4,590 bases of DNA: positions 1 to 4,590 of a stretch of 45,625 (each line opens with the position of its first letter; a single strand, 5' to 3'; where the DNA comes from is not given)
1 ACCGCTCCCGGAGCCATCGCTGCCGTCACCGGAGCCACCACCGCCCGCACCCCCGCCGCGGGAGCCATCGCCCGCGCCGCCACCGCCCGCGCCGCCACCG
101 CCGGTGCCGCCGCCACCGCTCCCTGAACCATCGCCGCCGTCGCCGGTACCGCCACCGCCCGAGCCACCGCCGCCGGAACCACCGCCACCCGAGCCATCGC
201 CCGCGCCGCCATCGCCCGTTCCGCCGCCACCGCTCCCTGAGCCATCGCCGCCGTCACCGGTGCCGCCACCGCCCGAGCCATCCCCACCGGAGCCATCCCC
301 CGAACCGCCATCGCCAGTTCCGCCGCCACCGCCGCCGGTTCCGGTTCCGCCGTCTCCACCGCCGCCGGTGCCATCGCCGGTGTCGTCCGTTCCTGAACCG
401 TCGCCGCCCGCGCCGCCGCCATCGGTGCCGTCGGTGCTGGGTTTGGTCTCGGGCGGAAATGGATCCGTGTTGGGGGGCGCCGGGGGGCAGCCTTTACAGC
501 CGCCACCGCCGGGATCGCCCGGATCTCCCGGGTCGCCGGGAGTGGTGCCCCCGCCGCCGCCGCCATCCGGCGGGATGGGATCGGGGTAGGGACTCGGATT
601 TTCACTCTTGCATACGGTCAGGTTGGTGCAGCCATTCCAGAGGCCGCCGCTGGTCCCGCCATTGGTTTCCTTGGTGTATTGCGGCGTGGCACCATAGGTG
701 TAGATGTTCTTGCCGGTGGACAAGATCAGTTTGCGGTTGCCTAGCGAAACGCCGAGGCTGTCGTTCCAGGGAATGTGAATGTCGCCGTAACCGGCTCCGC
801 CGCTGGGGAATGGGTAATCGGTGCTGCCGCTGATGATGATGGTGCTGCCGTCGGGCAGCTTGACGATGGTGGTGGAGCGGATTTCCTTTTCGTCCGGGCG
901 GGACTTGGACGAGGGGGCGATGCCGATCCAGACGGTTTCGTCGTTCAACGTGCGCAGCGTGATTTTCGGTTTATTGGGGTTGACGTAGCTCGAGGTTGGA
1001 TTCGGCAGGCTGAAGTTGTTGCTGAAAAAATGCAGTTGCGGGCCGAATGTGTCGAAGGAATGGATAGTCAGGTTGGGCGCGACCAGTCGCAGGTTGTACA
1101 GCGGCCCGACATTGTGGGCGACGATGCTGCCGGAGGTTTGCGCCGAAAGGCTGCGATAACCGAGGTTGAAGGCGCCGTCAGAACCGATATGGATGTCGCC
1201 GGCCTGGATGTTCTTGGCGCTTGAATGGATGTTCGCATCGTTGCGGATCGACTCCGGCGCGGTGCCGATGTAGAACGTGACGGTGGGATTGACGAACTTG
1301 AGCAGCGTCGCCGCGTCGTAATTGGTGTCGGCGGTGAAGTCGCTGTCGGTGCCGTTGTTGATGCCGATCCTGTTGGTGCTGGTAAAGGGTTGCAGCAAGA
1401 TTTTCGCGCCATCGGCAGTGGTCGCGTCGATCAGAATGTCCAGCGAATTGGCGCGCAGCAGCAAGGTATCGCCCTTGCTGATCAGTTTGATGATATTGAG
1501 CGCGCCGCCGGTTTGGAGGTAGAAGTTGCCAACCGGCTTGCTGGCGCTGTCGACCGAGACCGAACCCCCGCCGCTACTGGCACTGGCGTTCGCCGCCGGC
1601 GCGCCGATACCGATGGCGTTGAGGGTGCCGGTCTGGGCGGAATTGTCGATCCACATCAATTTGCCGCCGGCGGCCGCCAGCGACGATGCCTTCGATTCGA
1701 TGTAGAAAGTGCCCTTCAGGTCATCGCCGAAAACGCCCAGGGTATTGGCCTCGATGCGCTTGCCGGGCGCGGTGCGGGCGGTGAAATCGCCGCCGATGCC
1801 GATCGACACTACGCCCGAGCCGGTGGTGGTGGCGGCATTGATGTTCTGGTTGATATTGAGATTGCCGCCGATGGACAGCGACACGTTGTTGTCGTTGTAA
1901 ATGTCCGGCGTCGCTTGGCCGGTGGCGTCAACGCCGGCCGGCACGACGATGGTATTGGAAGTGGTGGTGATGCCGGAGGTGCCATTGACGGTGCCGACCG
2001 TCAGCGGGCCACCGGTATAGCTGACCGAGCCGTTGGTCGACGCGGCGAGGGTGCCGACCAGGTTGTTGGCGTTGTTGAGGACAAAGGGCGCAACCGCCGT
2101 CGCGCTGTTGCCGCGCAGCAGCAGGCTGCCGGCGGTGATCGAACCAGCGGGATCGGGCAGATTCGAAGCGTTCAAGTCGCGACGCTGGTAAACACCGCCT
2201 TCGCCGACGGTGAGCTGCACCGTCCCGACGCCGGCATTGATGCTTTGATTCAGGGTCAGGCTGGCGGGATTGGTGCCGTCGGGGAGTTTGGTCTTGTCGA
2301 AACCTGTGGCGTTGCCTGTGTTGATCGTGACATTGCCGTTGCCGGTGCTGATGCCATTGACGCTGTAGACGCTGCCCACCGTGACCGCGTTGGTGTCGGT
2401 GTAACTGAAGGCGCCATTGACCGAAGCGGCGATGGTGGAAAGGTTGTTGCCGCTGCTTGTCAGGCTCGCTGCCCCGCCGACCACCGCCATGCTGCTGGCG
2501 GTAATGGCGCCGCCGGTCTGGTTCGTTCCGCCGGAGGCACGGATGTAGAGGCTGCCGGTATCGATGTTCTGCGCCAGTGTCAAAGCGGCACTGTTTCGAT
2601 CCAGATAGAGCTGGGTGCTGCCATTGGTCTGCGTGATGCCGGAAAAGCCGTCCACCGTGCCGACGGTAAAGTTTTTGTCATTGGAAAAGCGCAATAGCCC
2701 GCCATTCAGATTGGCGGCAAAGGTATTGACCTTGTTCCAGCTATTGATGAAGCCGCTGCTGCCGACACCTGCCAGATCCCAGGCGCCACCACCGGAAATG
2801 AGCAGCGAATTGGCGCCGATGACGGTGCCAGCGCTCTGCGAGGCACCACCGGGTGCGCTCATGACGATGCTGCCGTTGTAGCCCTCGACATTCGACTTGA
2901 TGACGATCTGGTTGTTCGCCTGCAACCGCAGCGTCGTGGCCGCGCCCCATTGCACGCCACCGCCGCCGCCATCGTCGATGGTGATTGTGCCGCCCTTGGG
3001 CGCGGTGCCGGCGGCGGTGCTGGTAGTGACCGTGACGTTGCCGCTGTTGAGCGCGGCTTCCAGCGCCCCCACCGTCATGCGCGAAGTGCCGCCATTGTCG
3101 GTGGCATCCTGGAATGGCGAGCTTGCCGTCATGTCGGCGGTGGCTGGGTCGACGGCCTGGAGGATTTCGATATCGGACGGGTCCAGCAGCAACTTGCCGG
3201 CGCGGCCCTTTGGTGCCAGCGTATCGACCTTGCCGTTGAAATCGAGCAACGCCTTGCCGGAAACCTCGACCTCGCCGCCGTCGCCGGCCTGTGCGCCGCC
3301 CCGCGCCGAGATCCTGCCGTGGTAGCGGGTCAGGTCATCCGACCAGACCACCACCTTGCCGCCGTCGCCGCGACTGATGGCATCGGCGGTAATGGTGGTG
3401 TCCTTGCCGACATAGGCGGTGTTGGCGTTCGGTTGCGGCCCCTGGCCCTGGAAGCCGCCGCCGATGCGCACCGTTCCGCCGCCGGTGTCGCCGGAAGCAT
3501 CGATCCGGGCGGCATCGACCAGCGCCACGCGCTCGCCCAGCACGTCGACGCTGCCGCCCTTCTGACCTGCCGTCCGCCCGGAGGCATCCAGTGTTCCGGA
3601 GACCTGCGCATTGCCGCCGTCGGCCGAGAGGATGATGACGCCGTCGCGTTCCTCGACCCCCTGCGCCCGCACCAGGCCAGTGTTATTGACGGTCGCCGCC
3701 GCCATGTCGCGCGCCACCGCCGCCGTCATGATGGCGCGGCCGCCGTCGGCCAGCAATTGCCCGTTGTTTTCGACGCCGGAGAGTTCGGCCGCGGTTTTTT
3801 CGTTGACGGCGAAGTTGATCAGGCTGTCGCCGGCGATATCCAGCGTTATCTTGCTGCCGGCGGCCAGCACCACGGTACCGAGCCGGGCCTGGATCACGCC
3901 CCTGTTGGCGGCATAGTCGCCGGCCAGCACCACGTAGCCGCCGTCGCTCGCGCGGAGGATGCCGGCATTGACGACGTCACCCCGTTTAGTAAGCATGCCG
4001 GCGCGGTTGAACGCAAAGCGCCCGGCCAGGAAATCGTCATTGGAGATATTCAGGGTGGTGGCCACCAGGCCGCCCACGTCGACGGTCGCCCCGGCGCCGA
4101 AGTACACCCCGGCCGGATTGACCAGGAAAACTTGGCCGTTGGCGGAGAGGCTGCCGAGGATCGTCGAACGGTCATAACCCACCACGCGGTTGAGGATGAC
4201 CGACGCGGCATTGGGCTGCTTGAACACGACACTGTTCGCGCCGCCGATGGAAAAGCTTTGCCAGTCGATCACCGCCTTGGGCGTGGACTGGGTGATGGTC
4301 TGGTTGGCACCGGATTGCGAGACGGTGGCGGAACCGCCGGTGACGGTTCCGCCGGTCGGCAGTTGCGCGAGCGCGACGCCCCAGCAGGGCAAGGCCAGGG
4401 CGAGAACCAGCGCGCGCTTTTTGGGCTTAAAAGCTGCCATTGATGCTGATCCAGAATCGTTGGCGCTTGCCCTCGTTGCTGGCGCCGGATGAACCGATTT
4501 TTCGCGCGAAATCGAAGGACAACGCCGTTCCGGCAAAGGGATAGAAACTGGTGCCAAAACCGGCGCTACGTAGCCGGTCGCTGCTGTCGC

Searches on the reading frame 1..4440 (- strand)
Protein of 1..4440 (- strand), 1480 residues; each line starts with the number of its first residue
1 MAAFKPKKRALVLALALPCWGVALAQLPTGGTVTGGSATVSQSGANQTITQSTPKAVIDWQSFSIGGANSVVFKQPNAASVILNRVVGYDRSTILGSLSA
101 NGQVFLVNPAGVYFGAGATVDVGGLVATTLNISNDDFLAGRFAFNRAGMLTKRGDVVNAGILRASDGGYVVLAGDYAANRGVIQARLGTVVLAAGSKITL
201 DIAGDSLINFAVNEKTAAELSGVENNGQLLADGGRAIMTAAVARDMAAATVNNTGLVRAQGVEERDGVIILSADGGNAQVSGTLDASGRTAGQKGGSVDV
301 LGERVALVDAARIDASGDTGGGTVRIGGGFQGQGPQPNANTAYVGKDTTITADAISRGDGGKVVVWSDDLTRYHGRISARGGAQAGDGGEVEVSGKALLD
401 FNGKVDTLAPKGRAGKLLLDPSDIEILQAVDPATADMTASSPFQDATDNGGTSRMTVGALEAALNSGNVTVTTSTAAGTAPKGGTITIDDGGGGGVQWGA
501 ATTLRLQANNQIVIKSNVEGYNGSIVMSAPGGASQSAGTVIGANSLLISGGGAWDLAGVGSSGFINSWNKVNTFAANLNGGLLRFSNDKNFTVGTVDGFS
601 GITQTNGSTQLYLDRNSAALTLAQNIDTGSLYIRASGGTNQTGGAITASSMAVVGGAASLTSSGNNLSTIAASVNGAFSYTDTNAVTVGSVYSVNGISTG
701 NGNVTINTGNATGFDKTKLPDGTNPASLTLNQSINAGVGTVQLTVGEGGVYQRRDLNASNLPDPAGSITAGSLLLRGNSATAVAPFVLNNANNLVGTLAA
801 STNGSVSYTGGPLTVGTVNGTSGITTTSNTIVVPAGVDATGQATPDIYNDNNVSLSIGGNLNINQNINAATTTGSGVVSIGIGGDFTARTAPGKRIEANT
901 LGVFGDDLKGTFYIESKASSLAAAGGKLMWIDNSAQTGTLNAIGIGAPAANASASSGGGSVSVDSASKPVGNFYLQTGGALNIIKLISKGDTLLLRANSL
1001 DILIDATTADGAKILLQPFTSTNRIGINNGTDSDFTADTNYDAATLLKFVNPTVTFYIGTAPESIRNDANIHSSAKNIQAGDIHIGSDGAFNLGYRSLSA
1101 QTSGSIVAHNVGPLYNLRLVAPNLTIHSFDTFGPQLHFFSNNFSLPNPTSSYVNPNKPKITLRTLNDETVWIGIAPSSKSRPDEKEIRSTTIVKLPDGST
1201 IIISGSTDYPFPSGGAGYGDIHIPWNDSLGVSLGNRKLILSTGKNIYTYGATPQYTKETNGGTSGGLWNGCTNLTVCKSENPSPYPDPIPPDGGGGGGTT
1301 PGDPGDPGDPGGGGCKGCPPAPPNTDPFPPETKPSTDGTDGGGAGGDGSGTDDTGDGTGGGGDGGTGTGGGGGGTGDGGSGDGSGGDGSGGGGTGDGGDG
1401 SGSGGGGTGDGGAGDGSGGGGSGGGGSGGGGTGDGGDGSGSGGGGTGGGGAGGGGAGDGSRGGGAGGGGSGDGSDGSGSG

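Call 7: search_protein_families(library=pfam, proteins=[window:1-4440:-], max_evalue=0.01)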
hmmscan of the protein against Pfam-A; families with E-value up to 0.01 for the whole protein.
window:1-4440:- (1480 aa): 1 family
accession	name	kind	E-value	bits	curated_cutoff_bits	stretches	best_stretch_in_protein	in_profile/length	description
PF05860.19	TPS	-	2.8e-36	126.2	33.5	1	27-284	4-250/252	TPS secretion domain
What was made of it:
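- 1..4440 (-): TpsA exoprotein, EtpA/HMW1-like. The 3' end runs off the window (at least 1480 aa). TPS 3e-36 (call 7).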

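Call 29: search_protein_families(library=ncbifam, proteins=[window:1-4440:-], max_evalue=0.001)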
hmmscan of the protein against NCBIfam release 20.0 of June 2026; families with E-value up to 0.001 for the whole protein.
window:1-4440:- (1480 aa): 1 family
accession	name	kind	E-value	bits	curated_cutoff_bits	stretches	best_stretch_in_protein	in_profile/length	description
TIGR01901.1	adhes_NPXG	domain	1.6e-22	79.2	29.1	1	58-133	2-79/79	filamentous hemagglutinin N-terminal domain-containing protein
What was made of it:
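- On Two-partner secretion (type Vb): PF05860 3e-36, TIGR01901 2e-22 (calls 7, 29).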

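Call 61: search_solved_structures(query=window:700-4440:-, max_evalue=0.001, show_alignments=1)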
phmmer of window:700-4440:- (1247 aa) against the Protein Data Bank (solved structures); distinct sequences matched with E-value up to 0.001: 5.
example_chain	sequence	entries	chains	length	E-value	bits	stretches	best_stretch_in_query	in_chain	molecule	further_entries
8vba_A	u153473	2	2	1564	2.8e-70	240.6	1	20-876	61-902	EtpA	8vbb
8cpk_A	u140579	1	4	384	6.5e-68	232.8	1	27-406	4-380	EtpA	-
2odl_A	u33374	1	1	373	1.1e-43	152.5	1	32-399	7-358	Adhesin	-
4i84_A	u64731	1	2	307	1.1e-36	129.3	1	26-288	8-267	Heme/hemopexin-binding protein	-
4rm6_A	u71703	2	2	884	1.8e-35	125.3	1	26-355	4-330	Heme/hemopexin-binding protein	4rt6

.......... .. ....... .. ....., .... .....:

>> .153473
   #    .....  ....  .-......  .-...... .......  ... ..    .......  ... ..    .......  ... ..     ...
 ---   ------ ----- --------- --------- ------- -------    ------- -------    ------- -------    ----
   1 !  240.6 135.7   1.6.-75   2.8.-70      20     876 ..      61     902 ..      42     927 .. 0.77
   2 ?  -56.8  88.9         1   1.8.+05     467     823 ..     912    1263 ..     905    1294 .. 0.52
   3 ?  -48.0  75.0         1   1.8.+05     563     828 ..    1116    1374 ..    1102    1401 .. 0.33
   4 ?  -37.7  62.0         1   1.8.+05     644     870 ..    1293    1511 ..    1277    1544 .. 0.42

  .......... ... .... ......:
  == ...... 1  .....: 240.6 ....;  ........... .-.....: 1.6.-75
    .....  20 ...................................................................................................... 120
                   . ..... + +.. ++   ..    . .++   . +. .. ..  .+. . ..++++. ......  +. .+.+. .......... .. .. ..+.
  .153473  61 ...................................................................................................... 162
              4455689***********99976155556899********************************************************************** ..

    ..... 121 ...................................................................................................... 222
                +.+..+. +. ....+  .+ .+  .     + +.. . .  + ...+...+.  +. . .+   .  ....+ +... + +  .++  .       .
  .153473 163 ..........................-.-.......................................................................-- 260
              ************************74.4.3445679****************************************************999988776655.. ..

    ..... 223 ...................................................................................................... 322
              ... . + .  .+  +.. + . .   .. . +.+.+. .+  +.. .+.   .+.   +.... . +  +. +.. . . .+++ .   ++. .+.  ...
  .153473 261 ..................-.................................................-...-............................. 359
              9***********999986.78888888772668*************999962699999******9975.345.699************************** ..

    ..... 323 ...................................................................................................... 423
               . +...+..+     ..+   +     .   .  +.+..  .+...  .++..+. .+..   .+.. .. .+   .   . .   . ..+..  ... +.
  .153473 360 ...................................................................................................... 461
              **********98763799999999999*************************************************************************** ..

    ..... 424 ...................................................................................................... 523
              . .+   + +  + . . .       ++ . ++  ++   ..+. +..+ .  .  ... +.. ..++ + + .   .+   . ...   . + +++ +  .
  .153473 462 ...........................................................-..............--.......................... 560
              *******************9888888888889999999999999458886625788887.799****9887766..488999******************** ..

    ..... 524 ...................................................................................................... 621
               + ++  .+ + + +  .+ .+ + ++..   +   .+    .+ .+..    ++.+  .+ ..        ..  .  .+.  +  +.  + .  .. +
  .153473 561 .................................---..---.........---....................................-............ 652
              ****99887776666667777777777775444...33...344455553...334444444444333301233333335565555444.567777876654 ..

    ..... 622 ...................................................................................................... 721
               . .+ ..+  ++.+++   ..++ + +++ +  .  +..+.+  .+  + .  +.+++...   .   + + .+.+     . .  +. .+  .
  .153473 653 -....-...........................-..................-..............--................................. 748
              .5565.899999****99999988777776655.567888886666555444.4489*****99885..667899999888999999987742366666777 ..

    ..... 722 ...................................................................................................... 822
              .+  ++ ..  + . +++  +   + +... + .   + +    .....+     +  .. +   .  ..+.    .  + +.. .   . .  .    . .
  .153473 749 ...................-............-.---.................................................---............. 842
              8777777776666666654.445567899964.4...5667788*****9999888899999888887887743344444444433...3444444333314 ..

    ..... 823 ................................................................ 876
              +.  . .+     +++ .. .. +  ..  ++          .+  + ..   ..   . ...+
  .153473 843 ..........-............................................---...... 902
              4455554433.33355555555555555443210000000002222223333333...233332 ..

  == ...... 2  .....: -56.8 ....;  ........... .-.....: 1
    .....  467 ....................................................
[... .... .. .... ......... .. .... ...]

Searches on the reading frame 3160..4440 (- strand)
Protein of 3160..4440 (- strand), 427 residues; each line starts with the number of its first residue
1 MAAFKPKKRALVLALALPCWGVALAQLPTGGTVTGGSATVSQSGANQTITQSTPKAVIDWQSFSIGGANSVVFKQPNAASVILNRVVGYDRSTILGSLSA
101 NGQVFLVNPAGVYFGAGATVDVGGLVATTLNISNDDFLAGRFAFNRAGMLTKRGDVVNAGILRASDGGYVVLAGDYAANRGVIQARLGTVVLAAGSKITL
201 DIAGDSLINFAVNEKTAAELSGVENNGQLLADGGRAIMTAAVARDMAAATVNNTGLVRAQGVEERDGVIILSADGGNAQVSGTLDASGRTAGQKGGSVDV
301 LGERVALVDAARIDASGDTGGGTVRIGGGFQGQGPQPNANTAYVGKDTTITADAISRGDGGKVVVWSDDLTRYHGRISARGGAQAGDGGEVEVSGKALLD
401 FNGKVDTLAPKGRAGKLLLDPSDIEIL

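Call 59: search_solved_structures(query=window:3160-4440:-, max_evalue=0.001)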
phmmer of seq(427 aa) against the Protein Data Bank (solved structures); distinct sequences matched with E-value up to 0.001: 5.
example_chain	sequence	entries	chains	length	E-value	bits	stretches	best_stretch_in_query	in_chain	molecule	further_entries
8vba_A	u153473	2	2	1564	7.4e-76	259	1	20-426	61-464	EtpA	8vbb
8cpk_A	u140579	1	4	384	8e-69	235.9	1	27-406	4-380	EtpA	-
2odl_A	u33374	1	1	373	1.9e-44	155.6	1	32-399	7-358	Adhesin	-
4i84_A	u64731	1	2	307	2e-37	132.4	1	26-288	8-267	Heme/hemopexin-binding protein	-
4rm6_A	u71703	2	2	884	3.3e-36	128.5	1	26-354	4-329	Heme/hemopexin-binding protein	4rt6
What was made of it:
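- Closest known: ETEC EtpBAC. Same: HMW1 is the next match (calls 59, 61).
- The TPS region is EtpA/HMW1/HxuA-like, and no CdiA was among the five solved chains matched (calls 59, 61).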
